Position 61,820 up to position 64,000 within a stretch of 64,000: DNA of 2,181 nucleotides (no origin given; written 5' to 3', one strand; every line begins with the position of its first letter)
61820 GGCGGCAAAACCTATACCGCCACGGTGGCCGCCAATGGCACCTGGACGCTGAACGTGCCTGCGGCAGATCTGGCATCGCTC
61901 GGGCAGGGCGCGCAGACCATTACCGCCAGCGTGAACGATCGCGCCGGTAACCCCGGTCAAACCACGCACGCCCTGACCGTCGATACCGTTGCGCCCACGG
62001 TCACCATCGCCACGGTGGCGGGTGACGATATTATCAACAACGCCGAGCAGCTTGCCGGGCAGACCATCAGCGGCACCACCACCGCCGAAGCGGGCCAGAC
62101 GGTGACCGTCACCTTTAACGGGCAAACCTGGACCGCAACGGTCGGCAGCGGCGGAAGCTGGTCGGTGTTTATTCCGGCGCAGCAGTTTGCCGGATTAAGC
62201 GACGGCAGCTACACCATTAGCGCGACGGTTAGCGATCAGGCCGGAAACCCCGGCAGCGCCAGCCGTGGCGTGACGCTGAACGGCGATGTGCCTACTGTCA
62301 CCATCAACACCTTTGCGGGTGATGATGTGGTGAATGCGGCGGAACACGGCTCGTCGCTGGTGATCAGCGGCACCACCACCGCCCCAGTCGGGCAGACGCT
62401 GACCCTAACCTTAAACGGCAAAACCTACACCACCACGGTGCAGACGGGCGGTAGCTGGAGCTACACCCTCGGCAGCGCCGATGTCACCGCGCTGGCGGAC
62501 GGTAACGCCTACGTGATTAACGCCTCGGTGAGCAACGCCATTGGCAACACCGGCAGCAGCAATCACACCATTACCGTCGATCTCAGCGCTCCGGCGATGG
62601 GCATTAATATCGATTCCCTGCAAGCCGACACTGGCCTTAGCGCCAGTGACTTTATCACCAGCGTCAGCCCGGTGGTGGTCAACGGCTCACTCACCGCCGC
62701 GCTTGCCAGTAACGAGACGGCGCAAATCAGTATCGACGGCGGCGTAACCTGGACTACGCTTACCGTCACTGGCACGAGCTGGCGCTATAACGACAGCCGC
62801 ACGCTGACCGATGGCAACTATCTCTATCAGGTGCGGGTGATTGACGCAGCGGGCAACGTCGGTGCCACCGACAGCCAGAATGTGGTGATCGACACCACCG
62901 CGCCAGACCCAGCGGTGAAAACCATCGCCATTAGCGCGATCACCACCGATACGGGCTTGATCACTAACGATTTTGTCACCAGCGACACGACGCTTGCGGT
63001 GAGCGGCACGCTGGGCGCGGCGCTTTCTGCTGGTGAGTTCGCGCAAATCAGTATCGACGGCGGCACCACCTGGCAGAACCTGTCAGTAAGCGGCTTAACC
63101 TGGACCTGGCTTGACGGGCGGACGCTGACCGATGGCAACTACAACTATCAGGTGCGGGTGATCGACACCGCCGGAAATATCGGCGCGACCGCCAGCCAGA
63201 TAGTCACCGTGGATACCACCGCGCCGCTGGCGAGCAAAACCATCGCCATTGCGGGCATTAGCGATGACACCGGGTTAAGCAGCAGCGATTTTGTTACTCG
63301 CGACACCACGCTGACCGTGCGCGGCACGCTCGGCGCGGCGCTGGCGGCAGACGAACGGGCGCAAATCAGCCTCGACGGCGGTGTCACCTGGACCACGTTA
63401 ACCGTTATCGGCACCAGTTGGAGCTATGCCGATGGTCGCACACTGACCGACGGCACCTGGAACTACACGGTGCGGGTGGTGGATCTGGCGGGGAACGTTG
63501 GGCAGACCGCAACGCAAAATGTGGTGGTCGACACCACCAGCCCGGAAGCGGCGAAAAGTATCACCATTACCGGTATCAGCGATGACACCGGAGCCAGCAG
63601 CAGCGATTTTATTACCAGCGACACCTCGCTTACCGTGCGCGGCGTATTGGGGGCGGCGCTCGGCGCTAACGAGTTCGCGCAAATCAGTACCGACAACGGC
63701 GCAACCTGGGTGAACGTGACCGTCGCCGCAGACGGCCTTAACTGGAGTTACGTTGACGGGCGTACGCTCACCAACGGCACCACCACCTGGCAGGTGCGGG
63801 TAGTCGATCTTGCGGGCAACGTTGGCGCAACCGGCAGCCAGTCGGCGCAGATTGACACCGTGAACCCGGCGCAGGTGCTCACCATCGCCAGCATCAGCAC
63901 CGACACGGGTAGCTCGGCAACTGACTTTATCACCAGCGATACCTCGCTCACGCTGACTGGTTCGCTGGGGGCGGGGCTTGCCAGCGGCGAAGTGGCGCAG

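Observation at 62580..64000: Switch to a different domain family in the distal part of the adhesin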

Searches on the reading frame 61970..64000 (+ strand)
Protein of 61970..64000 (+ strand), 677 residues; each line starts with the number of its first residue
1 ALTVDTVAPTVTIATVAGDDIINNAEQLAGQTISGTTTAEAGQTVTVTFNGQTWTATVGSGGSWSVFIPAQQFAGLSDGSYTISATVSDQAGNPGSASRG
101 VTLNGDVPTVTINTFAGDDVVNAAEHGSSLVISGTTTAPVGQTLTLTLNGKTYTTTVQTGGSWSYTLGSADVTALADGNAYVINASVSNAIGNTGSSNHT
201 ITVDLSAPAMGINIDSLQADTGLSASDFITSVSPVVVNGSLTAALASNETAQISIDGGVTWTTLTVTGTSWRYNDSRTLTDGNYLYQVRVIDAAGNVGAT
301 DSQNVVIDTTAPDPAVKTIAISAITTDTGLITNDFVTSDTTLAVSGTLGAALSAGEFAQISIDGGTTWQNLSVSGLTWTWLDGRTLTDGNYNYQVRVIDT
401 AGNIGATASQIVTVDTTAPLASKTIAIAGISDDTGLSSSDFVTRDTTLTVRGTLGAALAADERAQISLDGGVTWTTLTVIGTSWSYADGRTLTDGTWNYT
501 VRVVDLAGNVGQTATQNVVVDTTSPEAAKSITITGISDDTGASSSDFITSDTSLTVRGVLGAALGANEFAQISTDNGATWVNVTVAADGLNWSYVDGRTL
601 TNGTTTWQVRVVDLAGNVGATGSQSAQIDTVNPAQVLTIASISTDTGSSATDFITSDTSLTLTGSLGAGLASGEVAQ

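Call 8: search_protein_families(proteins=[window:61970-64000:+], library=ncbifam, max_evalue=0.01)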
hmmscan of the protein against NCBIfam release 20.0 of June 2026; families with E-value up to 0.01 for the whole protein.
window:61970-64000:+ (677 aa): 4 families
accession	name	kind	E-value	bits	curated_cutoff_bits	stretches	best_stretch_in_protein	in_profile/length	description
NF033510.3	Ca_tandemer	repeat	6.8e-73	241.1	50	5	2-94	4-95/96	Ca2+-stabilized repeat-containing adhesin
NF012196.1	Ig_like_ice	domain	1.4e-33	114.9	50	3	3-73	20-98/108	Ig-like domain-containing protein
NF047446.1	barrel_OmpL47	domain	3.2e-07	30.7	40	0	583-624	21-64/68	OmpL47-type beta-barrel domain-containing protein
NF047441.1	Lepto_OmpL47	equivalog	0.0004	20.1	250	0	493-527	111-145/336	multi-beta-barrel domain surface protein OmpL47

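Call 10: profile_search(protein=window:61970-64000:+)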
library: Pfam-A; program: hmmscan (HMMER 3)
A. the first sequence (677 residues): domains with independent E <= 10: 31; with E <= 0.001: 6
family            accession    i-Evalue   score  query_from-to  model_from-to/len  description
Big_13            PF19077.6     1.1e-12    48.8     430-522        11-102/102  Bacterial Ig-like domain
Big_13            PF19077.6     2.2e-11    44.6     216-309        10-102/102  Bacterial Ig-like domain
Big_13            PF19077.6     2.5e-09    38.0     322-416         9-102/102  Bacterial Ig-like domain
Big_13            PF19077.6     1.4e-08    35.6      29-98         27-94/102  Bacterial Ig-like domain
Big_13            PF19077.6     1.4e-08    35.6     536-630        11-102/102  Bacterial Ig-like domain
Big_13            PF19077.6     0.00031    21.6     132-204        31-101/102  Bacterial Ig-like domain
Big_3_2           PF12245.14      0.035    14.7     281-308        94-121/122  Bacterial Ig-like domain
Big_3_2           PF12245.14      0.044    14.4     424-521        35-121/122  Bacterial Ig-like domain
Big_3_2           PF12245.14      0.045    14.4      43-99         63-116/122  Bacterial Ig-like domain
Big_3_2           PF12245.14        0.1    13.2     388-415        94-121/122  Bacterial Ig-like domain
Pam3_gp18         PF22479.2        0.23    12.4     141-194        11-66/101  Cyanophage baseplate Pam3 plug gp18
Big_3_2           PF12245.14        0.6    10.7     528-629        33-121/122  Bacterial Ig-like domain
BNR               PF02012.26       0.66    10.6     465-475         1-11/12  BNR/Asp-box repeat
BNR               PF02012.26       0.71    10.5     571-580         1-10/12  BNR/Asp-box repeat
BNR               PF02012.26       0.75    10.5     252-262         1-11/12  BNR/Asp-box repeat
BNR               PF02012.26       0.82    10.3     359-369         1-11/12  BNR/Asp-box repeat
Big_3_3           PF13750.12       0.84     9.7      75-197        11-140/157  Bacterial Ig-like domain (group 3)
DUF4625           PF15418.12       0.92    10.2     386-411       103-128/131  Domain of unknown function (DUF4625)
NfeD              PF01957.25       0.98    10.1      26-57          2-31/57  NfeD-like C-terminal, partner-binding domain
K319L-like_PKD    PF22352.2         1.4     9.4     276-305        54-82/84  K319L-like, PKD domain
Bact_surface_Ig-l PF16403.11        1.4     9.5      79-102        47-70/71  Bacterial surface protein, Ig-like domain
TcfC              PF16967.11        1.5     8.8     381-413        36-67/68  E-set like domain
Big_13            PF19077.6         1.8     9.5     642-665        11-34/102  Bacterial Ig-like domain
K319L-like_PKD    PF22352.2         3.1     8.3     385-413        56-81/84  K319L-like, PKD domain
Big_3_3           PF13750.12        4.8     7.3     384-434        10-60/157  Bacterial Ig-like domain (group 3)

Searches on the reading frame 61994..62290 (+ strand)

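Call 11: search_protein_families(proteins=[window:61994-62290:+], library=ncbifam, max_evalue=1)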
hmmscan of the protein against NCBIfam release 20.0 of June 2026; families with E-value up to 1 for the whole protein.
seq(99 aa): 5 families
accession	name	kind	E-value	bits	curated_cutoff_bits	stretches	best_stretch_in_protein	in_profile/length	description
NF033510.3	Ca_tandemer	repeat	2.4e-31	107.9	50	1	1-86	11-95/96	Ca2+-stabilized repeat-containing adhesin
NF012196.1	Ig_like_ice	domain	1.6e-12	47.2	50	1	2-66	28-99/108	Ig-like domain-containing protein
NF040520.1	Ig_like_BLP2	equivalog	0.0045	15.2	750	1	28-94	543-606/730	Ig-like repeat protein Blp2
NF045517.1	halo_surf_dom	domain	0.0055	16.8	40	1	19-42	8-31/88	BGTF surface domain-containing protein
NF058597.1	CoaZ_rpt_PGGG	domain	0.13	12.4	30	1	35-89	31-82/88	choice-of-anchor Z repeating domain-containing protein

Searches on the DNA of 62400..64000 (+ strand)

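Call 12: search_dna_similar(query=window:62400-64000:+, collection=ecoli_genomes, mode=near, max_rows=15)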
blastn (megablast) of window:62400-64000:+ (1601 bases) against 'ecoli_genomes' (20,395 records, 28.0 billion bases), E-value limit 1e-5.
Records with a match: 958; places in all: 961; records where one place covers at least 80% of the query: 950.
Genomes with a match: 958 of 5426; with a place that covers at least 80% of the query: 950. Places per genome that has any: lowest 1, median 1, highest 2. On chromosomes: 961 places; on plasmids: 0.
Best place of each record, by identity: >=99% 24; 95-99% 356; 90-95% 259; 80-90% 319.
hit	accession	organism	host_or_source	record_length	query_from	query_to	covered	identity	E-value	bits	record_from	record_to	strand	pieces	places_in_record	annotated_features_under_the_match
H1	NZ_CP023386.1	Escherichia coli strain 1190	canine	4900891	1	1601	100%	100.0%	0e+0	2957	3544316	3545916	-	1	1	siiEA: BapA-related adhesin SiiEA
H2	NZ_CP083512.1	Escherichia coli strain elppa4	Homo sapiens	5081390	1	1601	100%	100.0%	0e+0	2957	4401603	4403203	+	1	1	siiEA: BapA-related adhesin SiiEA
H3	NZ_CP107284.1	Escherichia coli strain SW4848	Water from a lake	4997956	1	1601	100%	100.0%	0e+0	2957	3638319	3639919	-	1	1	siiEA: BapA-related adhesin SiiEA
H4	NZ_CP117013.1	Escherichia coli strain MLI114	Homo sapiens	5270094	1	1601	100%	100.0%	0e+0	2957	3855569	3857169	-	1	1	siiEA: BapA-related adhesin SiiEA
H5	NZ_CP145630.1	Escherichia coli strain S1-SRL-01-C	Homo sapiens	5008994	1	1601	100%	100.0%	0e+0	2957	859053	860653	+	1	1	siiEA: BapA-related adhesin SiiEA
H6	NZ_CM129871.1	Escherichia coli strain PCP07014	seawater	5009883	1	1601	100%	100.0%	0e+0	2957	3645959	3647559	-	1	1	siiEA: BapA-related adhesin SiiEA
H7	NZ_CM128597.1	Escherichia coli strain E700025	Homo sapiens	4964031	1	1601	100%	100.0%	0e+0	2957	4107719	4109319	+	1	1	siiEA: BapA-related adhesin SiiEA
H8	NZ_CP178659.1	Escherichia coli strain VTB96933v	Chicken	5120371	1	1601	100%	100.0%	0e+0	2957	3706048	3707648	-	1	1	siiEA: BapA-related adhesin SiiEA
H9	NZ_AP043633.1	Escherichia coli strain AST240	Homo sapiens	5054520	1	1601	100%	100.0%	0e+0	2957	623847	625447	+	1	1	siiEA: BapA-related adhesin SiiEA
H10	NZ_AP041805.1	Escherichia coli O166:H15 strain JNE070796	Homo sapiens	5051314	1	1601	100%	100.0%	0e+0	2957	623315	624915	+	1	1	siiEA: BapA-related adhesin SiiEA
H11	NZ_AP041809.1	Escherichia coli O166:H15 strain JNE21-003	Homo sapiens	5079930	1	1601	100%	100.0%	0e+0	2957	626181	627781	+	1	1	siiEA: BapA-related adhesin SiiEA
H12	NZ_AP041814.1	Escherichia coli O166:H15 strain JNE21-009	Homo sapiens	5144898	1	1601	100%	100.0%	0e+0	2957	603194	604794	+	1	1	siiEA: BapA-related adhesin SiiEA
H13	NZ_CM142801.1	Escherichia coli strain GPEC856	chicken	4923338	1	1601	100%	100.0%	0e+0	2957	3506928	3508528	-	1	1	siiEA: BapA-related adhesin SiiEA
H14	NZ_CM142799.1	Escherichia coli strain GPEC874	chicken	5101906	1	1601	100%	100.0%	0e+0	2957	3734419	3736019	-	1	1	siiEA: BapA-related adhesin SiiEA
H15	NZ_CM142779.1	Escherichia coli strain GPEC1337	chicken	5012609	1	1601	100%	100.0%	0e+0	2957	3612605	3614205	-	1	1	siiEA: BapA-related adhesin SiiEA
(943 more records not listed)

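Call 13: get_annotated_region(hit=H2, flank=20000)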
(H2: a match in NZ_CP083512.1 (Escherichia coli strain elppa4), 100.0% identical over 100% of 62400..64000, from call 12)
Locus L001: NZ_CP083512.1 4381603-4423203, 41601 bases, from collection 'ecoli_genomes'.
description: Escherichia coli strain elppa4 chromosome, complete genome
organism: Escherichia coli strain elppa4 (NCBI taxid 562)
replicon: chromosome; assembly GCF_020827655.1
host: Homo sapiens; source: blood; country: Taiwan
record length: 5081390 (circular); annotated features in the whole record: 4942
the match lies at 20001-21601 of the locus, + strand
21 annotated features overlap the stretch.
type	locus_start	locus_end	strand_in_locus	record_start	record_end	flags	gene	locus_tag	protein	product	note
CDS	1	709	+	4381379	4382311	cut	glsA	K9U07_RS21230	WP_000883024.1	glutaminase A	-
CDS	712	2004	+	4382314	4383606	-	ybaT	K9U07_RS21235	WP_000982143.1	APC family permease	-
CDS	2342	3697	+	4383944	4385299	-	-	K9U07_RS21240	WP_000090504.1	TolC family outer membrane protein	-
CDS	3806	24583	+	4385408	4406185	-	siiEA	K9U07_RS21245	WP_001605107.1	BapA-related adhesin SiiEA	-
CDS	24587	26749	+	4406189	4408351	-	-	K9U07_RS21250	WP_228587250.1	type I secretion system permease/ATPase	-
CDS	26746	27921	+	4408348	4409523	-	-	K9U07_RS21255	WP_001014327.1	HlyD family type I secretion periplasmic adaptor subunit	-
CDS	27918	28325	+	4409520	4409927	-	cueR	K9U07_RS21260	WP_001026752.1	Cu(I)-responsive transcriptional regulator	-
CDS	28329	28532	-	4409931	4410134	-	-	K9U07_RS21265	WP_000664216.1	hypothetical protein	-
CDS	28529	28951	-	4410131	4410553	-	-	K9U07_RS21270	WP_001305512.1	hypothetical protein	-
CDS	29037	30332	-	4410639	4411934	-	-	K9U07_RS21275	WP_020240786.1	YadA-like family protein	-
CDS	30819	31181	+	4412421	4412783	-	-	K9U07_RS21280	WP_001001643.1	hypothetical protein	-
CDS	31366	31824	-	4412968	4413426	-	ybbJ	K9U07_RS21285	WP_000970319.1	NfeD family protein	-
CDS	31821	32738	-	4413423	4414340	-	qmcA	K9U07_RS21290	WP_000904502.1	SPFH domain-containing protein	-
CDS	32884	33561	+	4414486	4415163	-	fetA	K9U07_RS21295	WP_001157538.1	iron efflux ABC transporter ATP-binding subunit FetA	-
CDS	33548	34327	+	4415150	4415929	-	fetB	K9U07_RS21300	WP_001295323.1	iron efflux ABC transporter permease subunit FetB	-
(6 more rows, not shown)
